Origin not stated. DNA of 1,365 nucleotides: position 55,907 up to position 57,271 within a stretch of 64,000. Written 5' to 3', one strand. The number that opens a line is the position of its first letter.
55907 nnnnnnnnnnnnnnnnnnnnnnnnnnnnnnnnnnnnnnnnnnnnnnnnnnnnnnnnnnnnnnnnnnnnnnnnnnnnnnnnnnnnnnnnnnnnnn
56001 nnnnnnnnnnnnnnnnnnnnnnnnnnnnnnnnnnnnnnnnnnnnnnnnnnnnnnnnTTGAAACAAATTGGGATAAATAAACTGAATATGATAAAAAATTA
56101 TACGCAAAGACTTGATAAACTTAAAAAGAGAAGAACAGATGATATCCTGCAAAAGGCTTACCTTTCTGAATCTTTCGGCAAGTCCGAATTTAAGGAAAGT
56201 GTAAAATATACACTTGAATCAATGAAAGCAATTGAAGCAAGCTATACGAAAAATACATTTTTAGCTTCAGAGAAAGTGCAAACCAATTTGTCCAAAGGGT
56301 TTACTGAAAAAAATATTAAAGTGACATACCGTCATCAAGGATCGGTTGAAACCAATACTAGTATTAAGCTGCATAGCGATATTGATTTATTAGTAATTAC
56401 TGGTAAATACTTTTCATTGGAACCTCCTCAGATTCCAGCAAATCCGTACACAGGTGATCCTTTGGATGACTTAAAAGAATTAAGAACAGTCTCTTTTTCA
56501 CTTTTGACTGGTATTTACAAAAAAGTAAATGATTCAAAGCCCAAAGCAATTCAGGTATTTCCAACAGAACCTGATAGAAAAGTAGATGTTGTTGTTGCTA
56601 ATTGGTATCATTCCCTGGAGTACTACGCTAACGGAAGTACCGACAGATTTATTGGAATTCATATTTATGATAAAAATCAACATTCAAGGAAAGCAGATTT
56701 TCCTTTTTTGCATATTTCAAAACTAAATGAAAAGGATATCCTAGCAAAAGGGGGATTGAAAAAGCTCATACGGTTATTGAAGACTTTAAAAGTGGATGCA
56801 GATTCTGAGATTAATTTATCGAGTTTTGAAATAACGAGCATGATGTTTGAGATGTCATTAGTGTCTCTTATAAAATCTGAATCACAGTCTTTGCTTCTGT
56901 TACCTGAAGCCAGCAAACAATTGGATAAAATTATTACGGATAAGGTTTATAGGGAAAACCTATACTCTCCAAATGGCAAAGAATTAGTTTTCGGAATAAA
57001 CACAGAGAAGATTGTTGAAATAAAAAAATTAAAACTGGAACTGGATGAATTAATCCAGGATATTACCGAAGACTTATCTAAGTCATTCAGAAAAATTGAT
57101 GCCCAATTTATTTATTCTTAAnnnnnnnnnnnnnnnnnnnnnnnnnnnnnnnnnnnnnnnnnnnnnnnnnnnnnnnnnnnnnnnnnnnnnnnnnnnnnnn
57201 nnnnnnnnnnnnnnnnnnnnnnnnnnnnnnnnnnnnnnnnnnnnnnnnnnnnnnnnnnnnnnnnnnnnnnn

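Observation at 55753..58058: Minimal CBASS-like operon: SMODS/CD-NTase-like nucleotidyltransferase plus TIR-like effector with a STING-sized C-terminal domain, and an overlapping 108-aa upstream ORF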

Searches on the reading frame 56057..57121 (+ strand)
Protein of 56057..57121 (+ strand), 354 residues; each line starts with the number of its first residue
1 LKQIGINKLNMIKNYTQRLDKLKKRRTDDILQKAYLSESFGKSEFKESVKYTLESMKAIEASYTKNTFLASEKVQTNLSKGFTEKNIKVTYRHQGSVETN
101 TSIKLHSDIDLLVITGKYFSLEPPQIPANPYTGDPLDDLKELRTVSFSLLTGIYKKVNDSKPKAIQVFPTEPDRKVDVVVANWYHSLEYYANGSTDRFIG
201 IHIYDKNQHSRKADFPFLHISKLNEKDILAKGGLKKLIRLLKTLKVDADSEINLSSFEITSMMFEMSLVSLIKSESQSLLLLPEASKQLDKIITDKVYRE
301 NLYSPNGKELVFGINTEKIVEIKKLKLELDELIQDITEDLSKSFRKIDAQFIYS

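Call 3: search_protein_families(library=pfam, proteins=[window:56057-57121:+], max_evalue=1)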
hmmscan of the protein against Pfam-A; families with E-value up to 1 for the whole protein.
window:56057-57121:+ (354 aa): 1 family
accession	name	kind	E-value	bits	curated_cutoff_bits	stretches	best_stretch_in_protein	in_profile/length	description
PF01909.29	NTP_transf_2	-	0.033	15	21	1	86-121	12-46/93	Nucleotidyltransferase domain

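Call 4: search_protein_families(library=padloc, proteins=[window:56057-57121:+], max_evalue=1)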
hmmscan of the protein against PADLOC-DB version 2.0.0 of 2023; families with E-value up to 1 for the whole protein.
window:56057-57121:+ (354 aa): 13 families
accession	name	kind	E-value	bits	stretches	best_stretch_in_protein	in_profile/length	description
PDLC00807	Cyclase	-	5.3e-105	349.3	1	11-345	1-334/342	oligonucleotide-cyclase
PDLC00784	Cyclase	-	1.4e-96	321.8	2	128-340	138-348/351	oligonucleotide-cyclase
PDLC00772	Cyclase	-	1e-75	253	1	13-344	3-356/375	oligonucleotide-cyclase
PDLC00788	Cyclase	-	1e-15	56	1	71-261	24-222/297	oligonucleotide-cyclase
PDLC00801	Cyclase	-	4.5e-12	43.7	1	70-267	27-227/295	oligonucleotide-cyclase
PDLC00794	Cyclase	-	6.2e-12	43.4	1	84-277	40-237/297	oligonucleotide-cyclase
PDLC00823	Cyclase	-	7e-07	27.2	1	71-289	30-217/285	oligonucleotide-cyclase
PDLC00812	Cyclase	-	2.9e-06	24.2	2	155-251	165-262/352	oligonucleotide-cyclase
PDLC00776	Cyclase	-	6.5e-06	23.7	1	89-257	44-186/287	oligonucleotide-cyclase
PDLC00789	Cyclase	-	3.5e-05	21.4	1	89-266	34-195/261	oligonucleotide-cyclase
PDLC00786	Cyclase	-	0.0003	18.3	2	58-114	15-72/293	oligonucleotide-cyclase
PDLC00814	Cyclase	-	0.01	13.2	1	212-265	152-203/295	oligonucleotide-cyclase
PDLC00774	Cyclase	-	0.084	10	1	59-108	15-68/316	oligonucleotide-cyclase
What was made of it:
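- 56087..57121 (+): cdnE: CBASS CD-NTase, 344 aa from the ATG at 56087 (the maximal ORF starts at TTG 56057). The active site is G85-S86, D98-x-D100 and D167. PADLOC oligonucleotide cyclase PDLC00807, 5.3e-105, full length from ORF residue 11 (call 4).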

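Call 5: search_protein_families(library=ncbifam, proteins=[window:56057-57121:+], max_evalue=1)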
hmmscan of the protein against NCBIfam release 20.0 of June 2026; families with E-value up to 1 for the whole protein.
window:56057-57121:+ (354 aa): 3 families
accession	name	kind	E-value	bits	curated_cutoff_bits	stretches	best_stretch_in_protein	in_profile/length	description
NF053871.1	DS2_2_antiphage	equivalog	2.4e-10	40.1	350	1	64-247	20-207/294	anti-phage nucleotidyltransferase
NF041117.1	CBASS_cyclase_b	equivalog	3.4e-05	23.6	200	1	200-266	122-188/275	CBASS oligonucleotide cyclase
NF035932.1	lectin_4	subfamily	0.064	12.6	300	1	11-82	165-239/320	lectin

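Call 7: search_solved_structures(query=window:56087-57121:+, max_evalue=0.001, show_alignments=2)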
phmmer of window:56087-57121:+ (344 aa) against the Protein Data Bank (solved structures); distinct sequences matched with E-value up to 0.001: 3.
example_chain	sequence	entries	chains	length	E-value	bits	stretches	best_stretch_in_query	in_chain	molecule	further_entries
6wt8_A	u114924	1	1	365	5.3e-40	140.9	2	109-327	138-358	STING-associated CdnE c-di-GMP synthase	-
6wt9_A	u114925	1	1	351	3.4e-39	138.3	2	126-317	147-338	NTP_transf_2 domain-containing protein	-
7x4c_A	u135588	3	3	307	8.2e-08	35.2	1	80-258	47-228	EfCdnE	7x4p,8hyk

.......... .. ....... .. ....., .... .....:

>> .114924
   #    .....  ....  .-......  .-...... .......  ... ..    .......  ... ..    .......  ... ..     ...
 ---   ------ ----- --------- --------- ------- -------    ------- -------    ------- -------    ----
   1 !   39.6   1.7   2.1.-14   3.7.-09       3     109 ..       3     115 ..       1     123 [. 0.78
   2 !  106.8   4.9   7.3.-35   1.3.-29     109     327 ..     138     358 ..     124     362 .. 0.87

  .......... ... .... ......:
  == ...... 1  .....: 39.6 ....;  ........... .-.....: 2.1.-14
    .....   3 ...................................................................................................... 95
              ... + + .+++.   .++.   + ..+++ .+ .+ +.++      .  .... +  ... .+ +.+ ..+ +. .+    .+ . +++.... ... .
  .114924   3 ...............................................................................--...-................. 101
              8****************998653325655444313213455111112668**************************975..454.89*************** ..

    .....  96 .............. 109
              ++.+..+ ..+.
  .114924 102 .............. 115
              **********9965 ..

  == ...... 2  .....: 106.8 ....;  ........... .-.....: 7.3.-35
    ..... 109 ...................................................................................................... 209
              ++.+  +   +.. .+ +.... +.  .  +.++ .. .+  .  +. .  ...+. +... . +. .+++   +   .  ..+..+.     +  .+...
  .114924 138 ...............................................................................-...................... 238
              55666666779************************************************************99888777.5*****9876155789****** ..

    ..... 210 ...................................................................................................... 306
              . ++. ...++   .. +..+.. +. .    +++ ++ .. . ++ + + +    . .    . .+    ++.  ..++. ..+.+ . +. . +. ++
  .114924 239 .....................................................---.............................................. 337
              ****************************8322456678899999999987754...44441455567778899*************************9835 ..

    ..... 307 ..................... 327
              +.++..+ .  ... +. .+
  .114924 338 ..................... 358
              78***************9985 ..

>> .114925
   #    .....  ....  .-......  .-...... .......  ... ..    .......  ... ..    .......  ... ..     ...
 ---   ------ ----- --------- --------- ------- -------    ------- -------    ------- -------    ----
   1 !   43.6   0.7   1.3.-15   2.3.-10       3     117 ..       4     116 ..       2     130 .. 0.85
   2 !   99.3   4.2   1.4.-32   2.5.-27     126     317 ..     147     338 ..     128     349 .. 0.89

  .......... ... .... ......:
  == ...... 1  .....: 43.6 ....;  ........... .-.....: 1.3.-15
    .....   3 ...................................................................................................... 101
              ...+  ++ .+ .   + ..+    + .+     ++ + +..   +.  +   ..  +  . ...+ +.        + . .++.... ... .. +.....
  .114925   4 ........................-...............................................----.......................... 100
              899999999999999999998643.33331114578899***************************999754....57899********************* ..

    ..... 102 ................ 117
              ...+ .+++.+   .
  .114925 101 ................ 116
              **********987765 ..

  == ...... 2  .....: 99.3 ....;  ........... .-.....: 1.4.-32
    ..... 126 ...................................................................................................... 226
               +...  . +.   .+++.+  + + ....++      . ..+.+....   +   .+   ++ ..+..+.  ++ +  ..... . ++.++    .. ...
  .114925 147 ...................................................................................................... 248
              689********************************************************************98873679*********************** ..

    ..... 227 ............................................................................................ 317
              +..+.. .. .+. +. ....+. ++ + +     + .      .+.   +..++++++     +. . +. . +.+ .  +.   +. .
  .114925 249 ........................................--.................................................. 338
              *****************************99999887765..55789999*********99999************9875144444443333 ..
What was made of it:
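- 56087..57121 (+): PDB 6wt8 'STING-associated CdnE c-di-GMP synthase' 5.3e-40 and 6wt9 3.4e-39, with the DxD and third Asp aligned (call 7).
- The protein is 344 aa and has full-length matches to CBASS cyclase models (5e-105) and to the CdnE structures 6wt8/6wt9 (calls 4, 7).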

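Call 57: search_protein_families(library=padloc, alignment_id=A2, max_evalue=0.00001)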
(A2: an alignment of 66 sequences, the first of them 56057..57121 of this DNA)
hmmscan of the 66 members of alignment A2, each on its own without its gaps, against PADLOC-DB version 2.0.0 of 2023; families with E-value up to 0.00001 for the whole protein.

A. member 1, window:56057-57121:+ (354 aa): 9 families
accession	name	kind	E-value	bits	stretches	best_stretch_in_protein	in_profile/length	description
PDLC00807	Cyclase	-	5.3e-105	349.3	1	11-345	1-334/342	oligonucleotide-cyclase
PDLC00784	Cyclase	-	1.4e-96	321.8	2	128-340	138-348/351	oligonucleotide-cyclase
PDLC00772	Cyclase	-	1e-75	253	1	13-344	3-356/375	oligonucleotide-cyclase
PDLC00788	Cyclase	-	1e-15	56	1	71-261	24-222/297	oligonucleotide-cyclase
PDLC00801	Cyclase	-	4.5e-12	43.7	1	70-267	27-227/295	oligonucleotide-cyclase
PDLC00794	Cyclase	-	6.2e-12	43.4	1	84-277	40-237/297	oligonucleotide-cyclase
PDLC00823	Cyclase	-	7e-07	27.2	1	71-289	30-217/285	oligonucleotide-cyclase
PDLC00812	Cyclase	-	2.9e-06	24.2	0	155-251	165-262/352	oligonucleotide-cyclase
PDLC00776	Cyclase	-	6.5e-06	23.7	0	89-257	44-186/287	oligonucleotide-cyclase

B. families by the number of members that match (of 66 scanned): 192 families (the first 25 are shown)
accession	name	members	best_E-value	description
PDLC00784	Cyclase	2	5.4e-156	oligonucleotide-cyclase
PDLC00807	Cyclase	2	5.3e-105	oligonucleotide-cyclase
PDLC00772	Cyclase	2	1e-75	oligonucleotide-cyclase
PDLC00788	Cyclase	2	6.9e-18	oligonucleotide-cyclase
PDLC00801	Cyclase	2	5.7e-16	oligonucleotide-cyclase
PDLC00794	Cyclase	2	1.3e-15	oligonucleotide-cyclase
PDLC04135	mad3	2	1e-13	mads_3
PDLC00823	Cyclase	2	1.6e-09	oligonucleotide-cyclase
PDLC00776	Cyclase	2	1.7e-07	oligonucleotide-cyclase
PDLC00812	Cyclase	2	2.9e-07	oligonucleotide-cyclase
PDLC02159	Avs1b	1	0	-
PDLC03490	REase_II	1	4.7e-174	Type II restriction enzyme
PDLC02158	Avs1a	1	1.6e-161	-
PDLC03995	PD-Lambda-5_A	1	1.2e-156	-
PDLC00729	Effector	1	3.2e-125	TIR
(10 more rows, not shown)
